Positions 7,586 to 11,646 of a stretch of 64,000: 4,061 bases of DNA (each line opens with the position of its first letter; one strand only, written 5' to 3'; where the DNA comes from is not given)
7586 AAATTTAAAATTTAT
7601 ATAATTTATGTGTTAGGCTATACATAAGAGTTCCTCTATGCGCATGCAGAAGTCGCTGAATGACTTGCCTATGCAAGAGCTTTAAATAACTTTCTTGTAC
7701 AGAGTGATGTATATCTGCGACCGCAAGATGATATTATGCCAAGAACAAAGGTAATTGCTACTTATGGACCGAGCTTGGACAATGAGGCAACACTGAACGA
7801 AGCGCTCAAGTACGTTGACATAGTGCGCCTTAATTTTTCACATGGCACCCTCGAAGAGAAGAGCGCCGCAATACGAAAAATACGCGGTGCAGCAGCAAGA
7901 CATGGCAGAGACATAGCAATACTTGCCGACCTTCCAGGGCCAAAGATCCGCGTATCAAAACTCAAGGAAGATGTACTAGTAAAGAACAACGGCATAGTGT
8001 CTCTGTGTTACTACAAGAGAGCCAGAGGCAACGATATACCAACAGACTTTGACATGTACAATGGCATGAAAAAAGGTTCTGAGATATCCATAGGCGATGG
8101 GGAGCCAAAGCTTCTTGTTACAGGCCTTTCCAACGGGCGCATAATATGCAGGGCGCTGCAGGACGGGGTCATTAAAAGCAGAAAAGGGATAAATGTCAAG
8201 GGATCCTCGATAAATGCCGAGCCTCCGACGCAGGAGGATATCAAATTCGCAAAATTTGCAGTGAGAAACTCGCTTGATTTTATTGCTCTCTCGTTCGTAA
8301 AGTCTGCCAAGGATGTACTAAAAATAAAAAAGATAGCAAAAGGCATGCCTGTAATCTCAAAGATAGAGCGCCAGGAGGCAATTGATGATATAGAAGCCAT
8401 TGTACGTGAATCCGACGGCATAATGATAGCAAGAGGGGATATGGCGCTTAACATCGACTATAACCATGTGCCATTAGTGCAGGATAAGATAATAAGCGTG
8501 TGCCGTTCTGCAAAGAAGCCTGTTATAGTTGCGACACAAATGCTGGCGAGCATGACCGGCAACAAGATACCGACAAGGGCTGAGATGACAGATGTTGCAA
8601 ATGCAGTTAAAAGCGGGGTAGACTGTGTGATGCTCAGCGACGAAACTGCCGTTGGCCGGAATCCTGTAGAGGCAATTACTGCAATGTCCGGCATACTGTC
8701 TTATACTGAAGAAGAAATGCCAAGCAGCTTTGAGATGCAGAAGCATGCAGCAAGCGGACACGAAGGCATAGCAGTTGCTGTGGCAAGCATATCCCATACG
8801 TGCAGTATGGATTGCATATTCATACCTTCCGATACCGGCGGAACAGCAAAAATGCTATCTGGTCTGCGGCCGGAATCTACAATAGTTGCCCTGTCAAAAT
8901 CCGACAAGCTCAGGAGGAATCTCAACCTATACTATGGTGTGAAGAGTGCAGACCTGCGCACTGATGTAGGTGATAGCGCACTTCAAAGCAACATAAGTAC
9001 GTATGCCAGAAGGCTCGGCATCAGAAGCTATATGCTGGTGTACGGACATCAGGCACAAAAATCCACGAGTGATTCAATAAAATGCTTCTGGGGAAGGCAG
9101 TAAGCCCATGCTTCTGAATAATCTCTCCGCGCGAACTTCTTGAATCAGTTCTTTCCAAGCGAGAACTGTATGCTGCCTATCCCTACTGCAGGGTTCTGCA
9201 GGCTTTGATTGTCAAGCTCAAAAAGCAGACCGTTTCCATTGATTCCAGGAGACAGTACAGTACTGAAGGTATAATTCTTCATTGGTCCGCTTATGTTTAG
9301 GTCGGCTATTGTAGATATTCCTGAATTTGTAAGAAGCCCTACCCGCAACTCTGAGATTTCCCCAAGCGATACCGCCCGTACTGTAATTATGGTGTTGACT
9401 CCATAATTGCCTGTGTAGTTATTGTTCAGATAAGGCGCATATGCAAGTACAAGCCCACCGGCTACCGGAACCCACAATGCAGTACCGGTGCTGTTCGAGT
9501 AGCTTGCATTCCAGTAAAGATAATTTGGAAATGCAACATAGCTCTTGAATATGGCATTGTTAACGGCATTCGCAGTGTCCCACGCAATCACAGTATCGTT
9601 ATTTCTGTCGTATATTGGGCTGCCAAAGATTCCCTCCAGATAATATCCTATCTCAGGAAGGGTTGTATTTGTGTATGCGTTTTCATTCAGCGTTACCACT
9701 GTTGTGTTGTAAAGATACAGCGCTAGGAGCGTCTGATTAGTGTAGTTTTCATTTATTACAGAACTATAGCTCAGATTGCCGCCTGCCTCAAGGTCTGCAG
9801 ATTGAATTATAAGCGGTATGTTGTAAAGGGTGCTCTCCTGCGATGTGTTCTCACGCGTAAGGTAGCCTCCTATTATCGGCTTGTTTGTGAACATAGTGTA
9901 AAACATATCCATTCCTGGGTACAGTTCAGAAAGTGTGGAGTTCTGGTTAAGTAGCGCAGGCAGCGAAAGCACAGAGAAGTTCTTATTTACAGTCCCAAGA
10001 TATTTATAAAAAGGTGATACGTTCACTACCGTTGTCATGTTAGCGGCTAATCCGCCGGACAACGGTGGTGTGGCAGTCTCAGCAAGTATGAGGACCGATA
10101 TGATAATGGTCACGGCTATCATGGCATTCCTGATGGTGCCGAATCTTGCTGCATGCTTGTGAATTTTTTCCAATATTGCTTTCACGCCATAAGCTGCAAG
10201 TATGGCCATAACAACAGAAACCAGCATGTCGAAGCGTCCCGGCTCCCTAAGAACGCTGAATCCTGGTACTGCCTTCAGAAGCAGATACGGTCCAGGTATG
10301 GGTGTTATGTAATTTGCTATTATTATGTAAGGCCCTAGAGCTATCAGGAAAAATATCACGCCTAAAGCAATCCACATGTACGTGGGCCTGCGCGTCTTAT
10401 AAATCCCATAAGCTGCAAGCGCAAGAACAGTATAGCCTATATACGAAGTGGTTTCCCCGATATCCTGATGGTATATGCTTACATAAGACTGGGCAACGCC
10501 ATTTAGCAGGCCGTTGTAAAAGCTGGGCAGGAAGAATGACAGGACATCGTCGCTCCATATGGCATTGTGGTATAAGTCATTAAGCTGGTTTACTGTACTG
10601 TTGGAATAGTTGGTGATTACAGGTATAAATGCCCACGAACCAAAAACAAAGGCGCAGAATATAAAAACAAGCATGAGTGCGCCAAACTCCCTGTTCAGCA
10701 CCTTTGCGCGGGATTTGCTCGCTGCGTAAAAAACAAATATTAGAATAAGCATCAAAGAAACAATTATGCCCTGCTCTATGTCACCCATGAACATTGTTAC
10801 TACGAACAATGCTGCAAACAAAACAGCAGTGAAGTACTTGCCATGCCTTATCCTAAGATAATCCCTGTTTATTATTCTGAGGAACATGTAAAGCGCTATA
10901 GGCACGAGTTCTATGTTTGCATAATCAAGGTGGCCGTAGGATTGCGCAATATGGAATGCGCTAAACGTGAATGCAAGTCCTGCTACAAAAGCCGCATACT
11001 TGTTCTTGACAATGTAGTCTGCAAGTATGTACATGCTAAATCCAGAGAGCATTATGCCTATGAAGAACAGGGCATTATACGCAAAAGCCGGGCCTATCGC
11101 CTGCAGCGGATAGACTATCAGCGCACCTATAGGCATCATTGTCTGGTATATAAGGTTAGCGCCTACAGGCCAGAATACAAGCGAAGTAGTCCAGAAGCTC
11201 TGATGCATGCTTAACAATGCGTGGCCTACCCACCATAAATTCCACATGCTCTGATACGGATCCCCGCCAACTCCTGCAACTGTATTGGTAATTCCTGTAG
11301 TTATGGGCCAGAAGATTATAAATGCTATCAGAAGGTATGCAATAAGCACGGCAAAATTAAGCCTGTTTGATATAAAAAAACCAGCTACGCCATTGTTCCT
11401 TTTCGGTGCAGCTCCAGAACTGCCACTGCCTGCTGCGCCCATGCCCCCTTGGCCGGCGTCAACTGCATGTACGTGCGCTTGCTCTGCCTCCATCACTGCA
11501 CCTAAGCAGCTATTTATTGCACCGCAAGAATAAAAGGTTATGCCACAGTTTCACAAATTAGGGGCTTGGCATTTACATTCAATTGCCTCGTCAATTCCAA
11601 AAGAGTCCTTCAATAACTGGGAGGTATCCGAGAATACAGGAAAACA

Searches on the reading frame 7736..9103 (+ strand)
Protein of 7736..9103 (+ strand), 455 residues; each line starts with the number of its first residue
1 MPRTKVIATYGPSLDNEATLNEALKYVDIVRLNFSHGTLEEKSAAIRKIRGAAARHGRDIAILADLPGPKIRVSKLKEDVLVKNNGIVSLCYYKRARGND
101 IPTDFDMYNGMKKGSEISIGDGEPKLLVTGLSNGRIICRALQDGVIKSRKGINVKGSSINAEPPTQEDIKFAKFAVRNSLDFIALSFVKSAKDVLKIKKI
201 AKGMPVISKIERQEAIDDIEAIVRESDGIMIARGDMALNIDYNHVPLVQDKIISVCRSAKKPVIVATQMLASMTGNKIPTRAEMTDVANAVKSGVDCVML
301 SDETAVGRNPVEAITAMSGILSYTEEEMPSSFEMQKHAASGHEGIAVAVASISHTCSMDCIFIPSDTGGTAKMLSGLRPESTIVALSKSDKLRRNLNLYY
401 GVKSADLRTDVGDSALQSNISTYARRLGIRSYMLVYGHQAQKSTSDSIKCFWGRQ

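Call 8: search_protein_families(library=pfam, proteins=[window:7736-9103:+])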
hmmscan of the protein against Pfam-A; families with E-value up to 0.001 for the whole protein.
window:7736-9103:+ (455 aa): 2 families
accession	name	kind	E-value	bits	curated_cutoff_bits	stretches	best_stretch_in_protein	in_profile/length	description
PF00224.27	PK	-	2.6e-82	277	30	1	2-314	2-328/328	Pyruvate kinase, barrel domain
PF02887.21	PK_C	-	1.5e-11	44.8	28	1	344-408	2-66/114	Pyruvate kinase, alpha/beta domain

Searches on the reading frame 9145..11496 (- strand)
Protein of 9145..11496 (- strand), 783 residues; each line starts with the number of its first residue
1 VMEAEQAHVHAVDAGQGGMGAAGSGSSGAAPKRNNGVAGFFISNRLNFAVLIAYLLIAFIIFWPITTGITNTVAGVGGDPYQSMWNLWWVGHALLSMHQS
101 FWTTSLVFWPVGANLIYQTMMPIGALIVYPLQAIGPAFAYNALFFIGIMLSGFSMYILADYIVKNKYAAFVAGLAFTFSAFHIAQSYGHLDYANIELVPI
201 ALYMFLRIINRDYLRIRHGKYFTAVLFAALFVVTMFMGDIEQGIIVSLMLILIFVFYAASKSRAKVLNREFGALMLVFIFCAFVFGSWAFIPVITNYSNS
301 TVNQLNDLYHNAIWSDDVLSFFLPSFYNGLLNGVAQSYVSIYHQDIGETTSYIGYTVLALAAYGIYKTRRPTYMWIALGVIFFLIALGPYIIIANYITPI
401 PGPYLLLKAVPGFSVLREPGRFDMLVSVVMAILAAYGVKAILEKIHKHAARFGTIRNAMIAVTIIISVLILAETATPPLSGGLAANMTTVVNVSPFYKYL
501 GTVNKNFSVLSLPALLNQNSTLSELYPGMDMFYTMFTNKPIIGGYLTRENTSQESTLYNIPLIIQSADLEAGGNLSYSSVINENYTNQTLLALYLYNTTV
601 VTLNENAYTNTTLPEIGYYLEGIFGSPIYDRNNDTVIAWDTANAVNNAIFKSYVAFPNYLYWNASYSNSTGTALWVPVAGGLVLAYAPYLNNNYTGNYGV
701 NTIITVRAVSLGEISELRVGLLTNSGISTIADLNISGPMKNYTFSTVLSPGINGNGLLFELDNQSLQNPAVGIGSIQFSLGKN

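Call 8: search_protein_families(library=pfam, proteins=[window:9145-11496:-])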
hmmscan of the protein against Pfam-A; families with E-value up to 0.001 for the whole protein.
window:9145-11496:- (783 aa): 0 families

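Call 36: find_homologous_proteins(query=window:9145-11496:-, max_evalue=0.00001)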
Query window:9145-11496:- (783 aa): 192 proteins with E <= 0.00001 among 8000 candidates; the best 120 are listed.
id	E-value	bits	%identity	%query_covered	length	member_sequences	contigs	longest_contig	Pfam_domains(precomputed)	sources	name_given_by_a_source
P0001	0.0e+0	1727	100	100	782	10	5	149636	-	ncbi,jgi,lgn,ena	jgi:hypothetical protein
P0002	0.0e+0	1039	62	98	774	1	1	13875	-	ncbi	-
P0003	0.0e+0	1024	61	95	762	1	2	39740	-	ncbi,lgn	-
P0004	2.2e-294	997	60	96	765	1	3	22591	-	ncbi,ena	-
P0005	1.3e-270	918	54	97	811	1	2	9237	-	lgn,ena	-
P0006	5.4e-234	797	51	92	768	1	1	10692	-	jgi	jgi:hypothetical protein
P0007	1.0e-208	714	45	99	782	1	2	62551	-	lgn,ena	-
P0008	5.8e-195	668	45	98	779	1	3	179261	-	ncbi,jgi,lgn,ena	jgi:hypothetical protein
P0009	5.5e-181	622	43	97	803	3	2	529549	PF19830.5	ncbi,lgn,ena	-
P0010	5.7e-180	619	44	93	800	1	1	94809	-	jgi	jgi:hypothetical protein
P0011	1.1e-178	614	41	95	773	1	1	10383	-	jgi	jgi:hypothetical protein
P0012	3.5e-178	613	44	94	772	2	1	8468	-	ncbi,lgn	-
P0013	8.6e-178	611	42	96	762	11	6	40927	-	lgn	-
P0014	4.9e-175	602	43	93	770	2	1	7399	-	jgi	jgi:hypothetical protein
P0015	7.1e-175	602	43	100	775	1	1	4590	-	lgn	-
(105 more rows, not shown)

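Call 37: find_encoding_contigs(protein=P0001, flank=6000, max_places=10)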
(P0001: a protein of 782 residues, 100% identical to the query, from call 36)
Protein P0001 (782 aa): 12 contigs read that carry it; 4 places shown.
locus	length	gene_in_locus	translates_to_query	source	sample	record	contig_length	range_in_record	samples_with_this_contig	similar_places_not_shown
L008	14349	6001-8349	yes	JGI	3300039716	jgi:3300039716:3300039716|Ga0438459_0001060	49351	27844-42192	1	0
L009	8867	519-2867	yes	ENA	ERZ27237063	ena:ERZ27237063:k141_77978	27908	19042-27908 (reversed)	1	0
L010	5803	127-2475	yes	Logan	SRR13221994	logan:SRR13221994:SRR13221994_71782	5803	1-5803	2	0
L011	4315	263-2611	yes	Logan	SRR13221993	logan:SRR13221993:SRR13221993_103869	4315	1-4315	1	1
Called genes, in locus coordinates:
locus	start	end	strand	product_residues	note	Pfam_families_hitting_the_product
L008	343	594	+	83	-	PF01938:TRAM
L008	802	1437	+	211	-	PF00227:Proteasome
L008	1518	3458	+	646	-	PF17214:KH_TffA, PF00753:Lactamase_B, PF16661:Lactamase_B_6, PF23023:Anti-Pycsar_Apyc1 (weak), PF12706:Lactamase_B_2, PF10996:Beta-Casp, PF07521:RMMBL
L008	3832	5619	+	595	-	PF03413:PepSY (faint), PF13360:PQQ_2 (weak)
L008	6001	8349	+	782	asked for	-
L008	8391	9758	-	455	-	PF00224:PK, PF02887:PK_C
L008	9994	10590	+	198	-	PF00578:AhpC-TSA, PF08534:Redoxin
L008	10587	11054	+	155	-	PF01467:CTP_transf_like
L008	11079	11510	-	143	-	PF01638:HxlR (weak)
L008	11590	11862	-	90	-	PF03685:UPF0147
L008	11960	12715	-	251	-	PF01026:TatD_DNase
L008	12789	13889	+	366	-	PF06053:DUF929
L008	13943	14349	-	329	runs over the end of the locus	PF00268:Ribonuc_red_sm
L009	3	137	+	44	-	?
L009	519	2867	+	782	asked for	-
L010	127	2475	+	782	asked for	-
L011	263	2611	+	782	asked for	-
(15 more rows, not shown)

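Call 38: find_encoding_contigs(protein=P0002, flank=6000, max_places=4)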
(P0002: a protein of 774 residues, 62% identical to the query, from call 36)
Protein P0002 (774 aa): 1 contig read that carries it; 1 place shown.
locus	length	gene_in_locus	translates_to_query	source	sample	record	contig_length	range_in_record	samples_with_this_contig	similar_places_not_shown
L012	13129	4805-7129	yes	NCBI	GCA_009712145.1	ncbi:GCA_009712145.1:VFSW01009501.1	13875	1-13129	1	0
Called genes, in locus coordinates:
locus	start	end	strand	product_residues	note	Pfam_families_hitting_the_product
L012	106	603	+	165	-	PF13419:HAD_2, PF00702:Hydrolase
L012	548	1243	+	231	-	PF01467:CTP_transf_like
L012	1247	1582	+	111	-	PF01938:TRAM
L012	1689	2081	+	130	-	-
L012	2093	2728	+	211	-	PF00227:Proteasome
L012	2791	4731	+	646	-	PF17214:KH_TffA, PF00753:Lactamase_B, PF16661:Lactamase_B_6, PF23023:Anti-Pycsar_Apyc1 (weak), PF12706:Lactamase_B_2, PF10996:Beta-Casp, PF07521:RMMBL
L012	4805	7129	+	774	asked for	-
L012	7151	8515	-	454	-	PF00224:PK, PF02887:PK_C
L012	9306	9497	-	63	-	-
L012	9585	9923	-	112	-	-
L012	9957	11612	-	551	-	PF01636:APH (faint), PF03109:ABC1, PF01163:RIO1 (faint), PF27536:UbiB_helical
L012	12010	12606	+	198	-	PF00578:AhpC-TSA, PF08534:Redoxin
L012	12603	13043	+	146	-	PF01467:CTP_transf_like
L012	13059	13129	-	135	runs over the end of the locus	PF01638:HxlR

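Call 39: find_encoding_contigs(protein=P0003, flank=6000, max_places=4)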
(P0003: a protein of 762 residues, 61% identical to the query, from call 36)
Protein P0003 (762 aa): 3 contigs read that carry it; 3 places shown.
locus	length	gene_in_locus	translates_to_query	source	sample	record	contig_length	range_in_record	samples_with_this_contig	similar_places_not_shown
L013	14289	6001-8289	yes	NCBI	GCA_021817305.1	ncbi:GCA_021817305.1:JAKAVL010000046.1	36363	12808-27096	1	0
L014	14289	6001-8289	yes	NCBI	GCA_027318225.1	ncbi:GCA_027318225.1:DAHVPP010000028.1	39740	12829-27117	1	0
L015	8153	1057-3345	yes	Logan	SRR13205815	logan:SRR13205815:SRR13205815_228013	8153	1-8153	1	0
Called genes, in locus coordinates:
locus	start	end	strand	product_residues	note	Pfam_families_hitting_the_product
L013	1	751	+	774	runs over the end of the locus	-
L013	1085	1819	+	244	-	PF12323:HTH_OrfB_IS605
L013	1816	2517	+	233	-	PF07282:Cas12f1-like_TNB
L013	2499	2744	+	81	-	PF01938:TRAM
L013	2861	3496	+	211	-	PF00227:Proteasome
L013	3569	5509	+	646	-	PF17214:KH_TffA, PF00753:Lactamase_B, PF16661:Lactamase_B_6, PF23023:Anti-Pycsar_Apyc1 (weak), PF12706:Lactamase_B_2, PF10996:Beta-Casp, PF07521:RMMBL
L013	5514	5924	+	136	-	PF00293:NUDIX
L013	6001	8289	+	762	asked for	-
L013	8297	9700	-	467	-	PF00224:PK, PF02887:PK_C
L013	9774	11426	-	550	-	-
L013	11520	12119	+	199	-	PF08534:Redoxin, PF00578:AhpC-TSA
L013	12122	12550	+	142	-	PF01467:CTP_transf_like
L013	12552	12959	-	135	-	PF01638:HxlR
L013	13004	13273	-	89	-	PF03685:UPF0147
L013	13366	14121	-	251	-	PF01026:TatD_DNase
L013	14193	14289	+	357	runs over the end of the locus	PF06053:DUF929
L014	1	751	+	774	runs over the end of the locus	-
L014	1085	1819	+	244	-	PF12323:HTH_OrfB_IS605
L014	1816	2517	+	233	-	PF07282:Cas12f1-like_TNB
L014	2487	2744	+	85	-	PF01938:TRAM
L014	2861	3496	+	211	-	PF00227:Proteasome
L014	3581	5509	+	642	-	PF17214:KH_TffA, PF00753:Lactamase_B, PF16661:Lactamase_B_6, PF23023:Anti-Pycsar_Apyc1 (weak), PF12706:Lactamase_B_2, PF10996:Beta-Casp, PF07521:RMMBL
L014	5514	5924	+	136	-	PF00293:NUDIX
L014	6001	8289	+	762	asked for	-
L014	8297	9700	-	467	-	PF00224:PK, PF02887:PK_C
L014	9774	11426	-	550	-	-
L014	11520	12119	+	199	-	PF08534:Redoxin, PF00578:AhpC-TSA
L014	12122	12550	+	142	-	PF01467:CTP_transf_like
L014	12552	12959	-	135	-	PF01638:HxlR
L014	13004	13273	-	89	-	PF03685:UPF0147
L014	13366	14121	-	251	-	PF01026:TatD_DNase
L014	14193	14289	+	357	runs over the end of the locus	PF06053:DUF929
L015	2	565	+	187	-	?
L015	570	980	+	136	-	PF00293:NUDIX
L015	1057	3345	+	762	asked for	-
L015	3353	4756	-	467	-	PF00224:PK, PF02887:PK_C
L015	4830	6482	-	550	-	-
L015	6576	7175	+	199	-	PF08534:Redoxin, PF00578:AhpC-TSA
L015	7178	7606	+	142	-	PF01467:CTP_transf_like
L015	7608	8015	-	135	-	PF01638:HxlR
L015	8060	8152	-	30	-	?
